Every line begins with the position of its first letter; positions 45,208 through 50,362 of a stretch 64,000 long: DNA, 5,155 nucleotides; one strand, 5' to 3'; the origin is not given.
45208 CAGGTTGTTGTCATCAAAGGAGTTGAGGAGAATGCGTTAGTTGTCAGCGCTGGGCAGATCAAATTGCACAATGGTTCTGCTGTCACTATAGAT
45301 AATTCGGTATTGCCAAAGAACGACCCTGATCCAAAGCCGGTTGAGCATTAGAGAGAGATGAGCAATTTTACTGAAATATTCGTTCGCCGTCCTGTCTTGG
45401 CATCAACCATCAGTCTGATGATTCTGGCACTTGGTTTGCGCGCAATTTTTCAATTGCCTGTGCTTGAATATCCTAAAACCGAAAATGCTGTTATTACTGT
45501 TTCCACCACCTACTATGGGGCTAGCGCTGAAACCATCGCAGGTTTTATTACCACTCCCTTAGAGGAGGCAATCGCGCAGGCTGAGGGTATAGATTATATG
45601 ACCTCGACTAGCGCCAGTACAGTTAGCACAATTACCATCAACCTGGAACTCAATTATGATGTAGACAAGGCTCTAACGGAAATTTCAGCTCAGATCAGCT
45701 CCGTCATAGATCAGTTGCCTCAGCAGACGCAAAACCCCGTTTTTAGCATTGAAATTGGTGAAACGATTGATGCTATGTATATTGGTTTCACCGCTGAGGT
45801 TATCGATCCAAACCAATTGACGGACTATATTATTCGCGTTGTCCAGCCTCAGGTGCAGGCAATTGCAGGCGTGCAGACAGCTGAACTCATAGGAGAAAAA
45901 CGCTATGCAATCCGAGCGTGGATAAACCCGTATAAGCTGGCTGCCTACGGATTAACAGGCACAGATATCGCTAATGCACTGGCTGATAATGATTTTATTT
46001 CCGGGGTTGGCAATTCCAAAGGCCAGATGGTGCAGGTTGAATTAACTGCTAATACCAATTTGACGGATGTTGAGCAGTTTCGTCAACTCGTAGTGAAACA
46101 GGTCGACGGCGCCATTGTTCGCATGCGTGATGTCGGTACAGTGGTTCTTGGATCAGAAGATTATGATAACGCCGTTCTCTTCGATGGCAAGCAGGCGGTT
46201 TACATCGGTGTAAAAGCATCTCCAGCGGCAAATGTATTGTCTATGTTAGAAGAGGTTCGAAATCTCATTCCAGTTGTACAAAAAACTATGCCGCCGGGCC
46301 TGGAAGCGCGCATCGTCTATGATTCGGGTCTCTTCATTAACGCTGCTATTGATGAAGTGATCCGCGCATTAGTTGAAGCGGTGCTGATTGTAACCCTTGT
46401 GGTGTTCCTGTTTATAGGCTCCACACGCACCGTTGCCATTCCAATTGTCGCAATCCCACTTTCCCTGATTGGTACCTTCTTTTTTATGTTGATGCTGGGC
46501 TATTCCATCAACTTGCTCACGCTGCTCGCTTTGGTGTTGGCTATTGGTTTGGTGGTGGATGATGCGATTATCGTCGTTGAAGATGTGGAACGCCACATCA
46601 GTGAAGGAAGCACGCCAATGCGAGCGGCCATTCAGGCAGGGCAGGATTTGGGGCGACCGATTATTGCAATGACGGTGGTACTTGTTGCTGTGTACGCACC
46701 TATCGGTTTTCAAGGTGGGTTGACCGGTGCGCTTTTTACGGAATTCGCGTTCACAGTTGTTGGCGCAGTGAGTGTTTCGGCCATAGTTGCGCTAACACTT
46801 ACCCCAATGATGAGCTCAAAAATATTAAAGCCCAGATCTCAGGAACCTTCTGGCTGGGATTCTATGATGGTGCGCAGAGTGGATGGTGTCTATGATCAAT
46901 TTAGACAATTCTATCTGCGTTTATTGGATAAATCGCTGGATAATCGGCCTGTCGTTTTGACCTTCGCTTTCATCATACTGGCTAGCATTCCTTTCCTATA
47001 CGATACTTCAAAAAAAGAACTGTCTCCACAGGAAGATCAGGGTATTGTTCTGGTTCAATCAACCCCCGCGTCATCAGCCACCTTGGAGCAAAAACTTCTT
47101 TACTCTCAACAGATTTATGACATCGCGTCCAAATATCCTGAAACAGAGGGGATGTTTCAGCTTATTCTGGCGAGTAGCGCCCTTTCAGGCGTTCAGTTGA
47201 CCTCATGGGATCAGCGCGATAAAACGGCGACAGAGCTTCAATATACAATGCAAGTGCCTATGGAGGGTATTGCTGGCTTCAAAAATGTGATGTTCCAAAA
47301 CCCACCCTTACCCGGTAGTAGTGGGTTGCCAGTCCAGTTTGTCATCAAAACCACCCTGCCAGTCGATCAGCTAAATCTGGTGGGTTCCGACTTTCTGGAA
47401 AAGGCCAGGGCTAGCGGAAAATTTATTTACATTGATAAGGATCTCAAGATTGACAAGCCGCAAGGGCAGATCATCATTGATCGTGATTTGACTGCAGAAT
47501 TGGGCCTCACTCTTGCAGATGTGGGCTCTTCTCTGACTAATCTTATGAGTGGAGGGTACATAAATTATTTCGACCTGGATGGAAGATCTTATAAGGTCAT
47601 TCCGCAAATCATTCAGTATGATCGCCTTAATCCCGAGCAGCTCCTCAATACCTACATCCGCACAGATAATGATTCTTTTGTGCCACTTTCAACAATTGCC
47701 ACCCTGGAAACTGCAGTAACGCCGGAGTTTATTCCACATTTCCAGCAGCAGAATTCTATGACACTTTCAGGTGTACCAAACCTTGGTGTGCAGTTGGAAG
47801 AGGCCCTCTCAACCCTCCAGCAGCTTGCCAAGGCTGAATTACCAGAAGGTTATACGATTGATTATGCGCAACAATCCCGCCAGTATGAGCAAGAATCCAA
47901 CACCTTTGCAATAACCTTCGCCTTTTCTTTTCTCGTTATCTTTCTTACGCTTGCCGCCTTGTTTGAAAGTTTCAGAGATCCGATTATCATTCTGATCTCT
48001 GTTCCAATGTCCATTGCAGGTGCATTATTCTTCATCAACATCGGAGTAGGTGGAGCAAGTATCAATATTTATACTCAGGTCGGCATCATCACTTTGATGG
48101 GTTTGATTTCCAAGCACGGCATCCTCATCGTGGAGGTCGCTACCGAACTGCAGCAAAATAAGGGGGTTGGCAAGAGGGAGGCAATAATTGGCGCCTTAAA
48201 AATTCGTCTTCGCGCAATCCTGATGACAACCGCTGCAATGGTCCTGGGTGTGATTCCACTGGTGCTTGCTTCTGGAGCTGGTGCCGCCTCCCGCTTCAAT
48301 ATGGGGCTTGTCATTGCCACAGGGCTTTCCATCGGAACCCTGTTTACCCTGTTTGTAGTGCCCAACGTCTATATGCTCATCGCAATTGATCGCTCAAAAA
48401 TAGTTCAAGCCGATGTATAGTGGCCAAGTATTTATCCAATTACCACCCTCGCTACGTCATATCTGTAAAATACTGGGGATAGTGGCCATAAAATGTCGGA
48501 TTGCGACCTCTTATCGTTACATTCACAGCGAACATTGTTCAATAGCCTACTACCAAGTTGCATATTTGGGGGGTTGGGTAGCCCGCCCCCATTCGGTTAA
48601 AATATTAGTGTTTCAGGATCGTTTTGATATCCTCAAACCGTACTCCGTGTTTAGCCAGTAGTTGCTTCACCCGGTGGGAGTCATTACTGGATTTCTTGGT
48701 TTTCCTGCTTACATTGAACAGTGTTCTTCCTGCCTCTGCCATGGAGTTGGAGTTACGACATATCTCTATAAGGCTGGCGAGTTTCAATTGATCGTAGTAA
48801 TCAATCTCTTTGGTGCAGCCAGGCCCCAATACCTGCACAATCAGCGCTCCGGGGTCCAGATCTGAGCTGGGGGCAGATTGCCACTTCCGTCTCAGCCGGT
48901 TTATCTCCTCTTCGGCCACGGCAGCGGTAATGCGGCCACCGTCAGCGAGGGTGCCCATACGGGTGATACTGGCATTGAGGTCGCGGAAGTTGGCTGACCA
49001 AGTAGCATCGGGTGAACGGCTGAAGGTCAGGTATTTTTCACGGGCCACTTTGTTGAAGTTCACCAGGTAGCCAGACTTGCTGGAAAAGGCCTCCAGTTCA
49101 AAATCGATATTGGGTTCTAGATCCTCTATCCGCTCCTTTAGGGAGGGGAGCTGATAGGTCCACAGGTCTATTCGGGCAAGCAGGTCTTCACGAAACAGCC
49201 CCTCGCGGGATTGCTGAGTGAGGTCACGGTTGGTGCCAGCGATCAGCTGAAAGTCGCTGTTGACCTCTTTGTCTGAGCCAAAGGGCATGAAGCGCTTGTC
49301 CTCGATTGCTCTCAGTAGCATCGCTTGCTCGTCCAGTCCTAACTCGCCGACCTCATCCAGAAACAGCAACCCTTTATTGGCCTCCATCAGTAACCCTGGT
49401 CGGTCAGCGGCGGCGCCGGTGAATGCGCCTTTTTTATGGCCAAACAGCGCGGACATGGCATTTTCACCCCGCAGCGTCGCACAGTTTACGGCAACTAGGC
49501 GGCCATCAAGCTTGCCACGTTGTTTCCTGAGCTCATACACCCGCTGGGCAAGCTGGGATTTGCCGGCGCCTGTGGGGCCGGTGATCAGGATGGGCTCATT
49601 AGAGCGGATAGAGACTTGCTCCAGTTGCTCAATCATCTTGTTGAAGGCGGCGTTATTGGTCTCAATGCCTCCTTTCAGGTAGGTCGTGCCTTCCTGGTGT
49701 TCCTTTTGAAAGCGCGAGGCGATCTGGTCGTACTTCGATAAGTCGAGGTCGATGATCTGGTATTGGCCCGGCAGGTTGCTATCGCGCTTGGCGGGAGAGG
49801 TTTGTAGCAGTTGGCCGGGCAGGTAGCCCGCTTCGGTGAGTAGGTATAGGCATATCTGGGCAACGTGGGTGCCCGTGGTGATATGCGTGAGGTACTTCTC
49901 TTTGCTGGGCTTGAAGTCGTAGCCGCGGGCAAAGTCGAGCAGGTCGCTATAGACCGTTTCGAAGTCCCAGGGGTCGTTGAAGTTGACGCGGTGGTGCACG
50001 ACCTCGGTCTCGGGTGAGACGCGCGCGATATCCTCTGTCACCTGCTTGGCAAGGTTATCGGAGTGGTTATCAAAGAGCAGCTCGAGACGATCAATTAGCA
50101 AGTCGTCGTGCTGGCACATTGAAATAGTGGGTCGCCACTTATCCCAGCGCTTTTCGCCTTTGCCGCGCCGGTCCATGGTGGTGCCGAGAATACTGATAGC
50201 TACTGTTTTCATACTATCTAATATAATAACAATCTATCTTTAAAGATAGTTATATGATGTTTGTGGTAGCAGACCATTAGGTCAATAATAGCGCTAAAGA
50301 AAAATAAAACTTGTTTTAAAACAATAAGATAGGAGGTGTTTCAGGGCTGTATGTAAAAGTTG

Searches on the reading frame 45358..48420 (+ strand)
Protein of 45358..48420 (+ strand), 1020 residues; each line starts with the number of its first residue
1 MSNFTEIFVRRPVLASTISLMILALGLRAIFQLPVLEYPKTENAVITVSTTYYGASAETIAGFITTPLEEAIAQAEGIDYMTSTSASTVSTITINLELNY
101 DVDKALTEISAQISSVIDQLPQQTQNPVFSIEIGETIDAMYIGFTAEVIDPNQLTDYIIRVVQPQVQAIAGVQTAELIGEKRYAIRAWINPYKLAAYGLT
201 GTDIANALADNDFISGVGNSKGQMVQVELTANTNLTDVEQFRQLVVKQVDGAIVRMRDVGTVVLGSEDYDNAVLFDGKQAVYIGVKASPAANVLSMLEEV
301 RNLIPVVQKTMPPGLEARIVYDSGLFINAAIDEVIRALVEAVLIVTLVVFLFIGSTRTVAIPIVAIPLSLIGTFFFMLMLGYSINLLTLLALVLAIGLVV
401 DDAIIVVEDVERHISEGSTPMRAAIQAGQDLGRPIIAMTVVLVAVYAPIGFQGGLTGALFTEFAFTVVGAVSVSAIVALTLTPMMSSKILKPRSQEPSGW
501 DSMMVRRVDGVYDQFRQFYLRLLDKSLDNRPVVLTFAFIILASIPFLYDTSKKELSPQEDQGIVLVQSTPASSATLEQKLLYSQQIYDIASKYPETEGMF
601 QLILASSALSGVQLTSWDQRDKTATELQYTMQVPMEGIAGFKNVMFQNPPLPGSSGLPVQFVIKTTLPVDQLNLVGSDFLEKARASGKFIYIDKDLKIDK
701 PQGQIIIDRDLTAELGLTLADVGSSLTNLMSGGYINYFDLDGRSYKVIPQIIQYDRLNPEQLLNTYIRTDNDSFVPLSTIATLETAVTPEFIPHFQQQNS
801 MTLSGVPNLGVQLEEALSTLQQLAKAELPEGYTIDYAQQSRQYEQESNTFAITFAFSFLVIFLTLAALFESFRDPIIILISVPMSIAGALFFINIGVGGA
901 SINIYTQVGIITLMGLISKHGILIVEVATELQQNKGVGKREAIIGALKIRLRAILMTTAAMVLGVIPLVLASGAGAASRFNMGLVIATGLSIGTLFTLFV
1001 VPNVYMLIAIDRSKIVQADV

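Call 49: search_protein_families(library=pfam, proteins=[window:45358-48420:+], max_evalue=0.0001)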
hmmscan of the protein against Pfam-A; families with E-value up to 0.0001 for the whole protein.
window:45358-48420:+ (1020 aa): 1 family
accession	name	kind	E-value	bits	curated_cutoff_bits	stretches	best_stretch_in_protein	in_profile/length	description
PF00873.25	ACR_tran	-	5.4e-244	812.7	28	1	5-1008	2-1020/1021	AcrB/AcrD/AcrF family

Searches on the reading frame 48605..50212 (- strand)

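Call 49: search_protein_families(library=pfam, proteins=[window:48605-50212:-], max_evalue=0.0001)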
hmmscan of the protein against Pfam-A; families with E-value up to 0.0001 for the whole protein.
window:48605-50212:- (535 aa): 6 families
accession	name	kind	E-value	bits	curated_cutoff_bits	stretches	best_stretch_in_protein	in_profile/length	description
PF06956.16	RtcR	-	4.7e-85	284.1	23.1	1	2-182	2-183/183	Regulator of RNA terminal phosphate cyclase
PF00158.32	Sigma54_activat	-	4e-47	160.5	20.2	1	185-350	3-164/168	Sigma-54 interaction domain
PF14532.12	Sigma54_activ_2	-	4.7e-11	43.5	25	1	188-358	5-138/138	Sigma-54 interaction domain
PF01078.27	Mg_chelatase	-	2.4e-07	30.8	20.3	1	200-328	17-157/207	Magnesium chelatase, subunit ChlI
PF07728.20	AAA_5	-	1.3e-06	28.9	22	1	208-330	2-124/139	AAA domain (dynein-related subfamily)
PF00004.35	AAA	-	7.4e-05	23.6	21.2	0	208-334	1-113/131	ATPase family associated with various cellular activities (AAA)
